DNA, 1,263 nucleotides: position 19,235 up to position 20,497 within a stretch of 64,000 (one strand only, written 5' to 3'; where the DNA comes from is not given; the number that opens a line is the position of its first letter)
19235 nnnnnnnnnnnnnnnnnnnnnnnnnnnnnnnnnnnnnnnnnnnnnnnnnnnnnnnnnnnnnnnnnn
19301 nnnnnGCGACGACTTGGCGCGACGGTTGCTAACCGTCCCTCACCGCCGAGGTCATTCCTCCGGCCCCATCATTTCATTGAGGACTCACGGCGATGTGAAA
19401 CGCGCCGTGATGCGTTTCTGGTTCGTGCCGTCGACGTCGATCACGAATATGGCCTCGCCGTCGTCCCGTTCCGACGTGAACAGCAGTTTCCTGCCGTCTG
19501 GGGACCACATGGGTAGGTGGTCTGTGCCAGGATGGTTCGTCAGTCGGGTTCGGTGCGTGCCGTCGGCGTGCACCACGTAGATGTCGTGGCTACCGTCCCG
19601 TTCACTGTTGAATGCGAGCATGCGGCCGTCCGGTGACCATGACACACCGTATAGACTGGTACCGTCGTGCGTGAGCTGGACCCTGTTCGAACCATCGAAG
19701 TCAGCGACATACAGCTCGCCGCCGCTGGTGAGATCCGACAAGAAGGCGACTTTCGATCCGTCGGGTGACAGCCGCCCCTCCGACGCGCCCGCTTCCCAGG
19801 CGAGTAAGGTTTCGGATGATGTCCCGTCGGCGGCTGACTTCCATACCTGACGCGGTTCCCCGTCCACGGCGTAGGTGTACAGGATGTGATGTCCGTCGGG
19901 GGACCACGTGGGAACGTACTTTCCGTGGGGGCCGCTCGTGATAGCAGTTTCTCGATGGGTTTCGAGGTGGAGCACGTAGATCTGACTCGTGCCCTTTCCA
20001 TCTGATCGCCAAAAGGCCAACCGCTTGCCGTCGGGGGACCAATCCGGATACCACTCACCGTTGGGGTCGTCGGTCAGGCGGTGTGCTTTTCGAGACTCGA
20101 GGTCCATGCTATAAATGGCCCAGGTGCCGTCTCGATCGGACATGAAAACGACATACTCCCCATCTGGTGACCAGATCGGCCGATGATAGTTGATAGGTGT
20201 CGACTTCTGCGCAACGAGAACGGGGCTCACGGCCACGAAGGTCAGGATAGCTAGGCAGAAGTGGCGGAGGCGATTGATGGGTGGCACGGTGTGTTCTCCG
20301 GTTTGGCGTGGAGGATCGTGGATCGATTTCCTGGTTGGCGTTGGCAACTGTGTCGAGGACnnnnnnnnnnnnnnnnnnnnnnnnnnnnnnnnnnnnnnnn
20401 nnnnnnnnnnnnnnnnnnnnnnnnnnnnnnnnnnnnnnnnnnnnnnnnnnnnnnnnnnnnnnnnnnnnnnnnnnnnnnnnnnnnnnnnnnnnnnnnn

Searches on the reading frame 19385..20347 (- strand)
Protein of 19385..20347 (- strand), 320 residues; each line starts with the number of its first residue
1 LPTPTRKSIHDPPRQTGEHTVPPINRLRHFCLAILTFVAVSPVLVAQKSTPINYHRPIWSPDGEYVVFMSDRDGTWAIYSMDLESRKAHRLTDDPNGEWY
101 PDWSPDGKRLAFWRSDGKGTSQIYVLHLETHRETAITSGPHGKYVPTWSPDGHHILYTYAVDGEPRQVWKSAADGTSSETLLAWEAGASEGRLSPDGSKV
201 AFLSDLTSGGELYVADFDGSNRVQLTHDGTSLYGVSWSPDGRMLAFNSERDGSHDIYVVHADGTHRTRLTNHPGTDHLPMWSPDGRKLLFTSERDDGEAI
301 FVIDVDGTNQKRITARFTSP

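Call 51: search_protein_families(library=pfam, proteins=[window:19385-20347:-], max_evalue=0.00001)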
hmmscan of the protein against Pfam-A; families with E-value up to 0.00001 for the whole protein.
window:19385-20347:- (320 aa): 7 families
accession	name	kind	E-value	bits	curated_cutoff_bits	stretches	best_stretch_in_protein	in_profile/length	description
PF07676.18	PD40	-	1.1e-48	162.7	20.9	3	266-299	1-34/38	WD40-like Beta Propeller Repeat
PF00930.27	DPPIV_N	-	1.4e-18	67.3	22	0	54-124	45-129/354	Dipeptidyl peptidase IV (DPP IV) N-terminal region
PF25174.1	Beta-prop_THOC3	-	1.6e-10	40.9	305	1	56-246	93-271/272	THOC3 beta-propeller domain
PF14583.12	Pectate_lyase22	-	2.7e-10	40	30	0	55-118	39-102/386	Oligogalacturonate lyase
PF25460.1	Beta-prop_Aladin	-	3.6e-09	36.6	171.1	0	230-293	111-173/340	Aladin seven-bladed propeller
PF23414.1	Beta-prop_EML_2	-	4.9e-09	36.4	90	1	185-302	39-151/266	Echinoderm microtubule-associated protein second beta-propeller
PF24797.1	Beta-prop_WDR35_TULP_N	-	3.3e-07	30.2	80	0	195-269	125-193/332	WDR35/TULP4 N-terminal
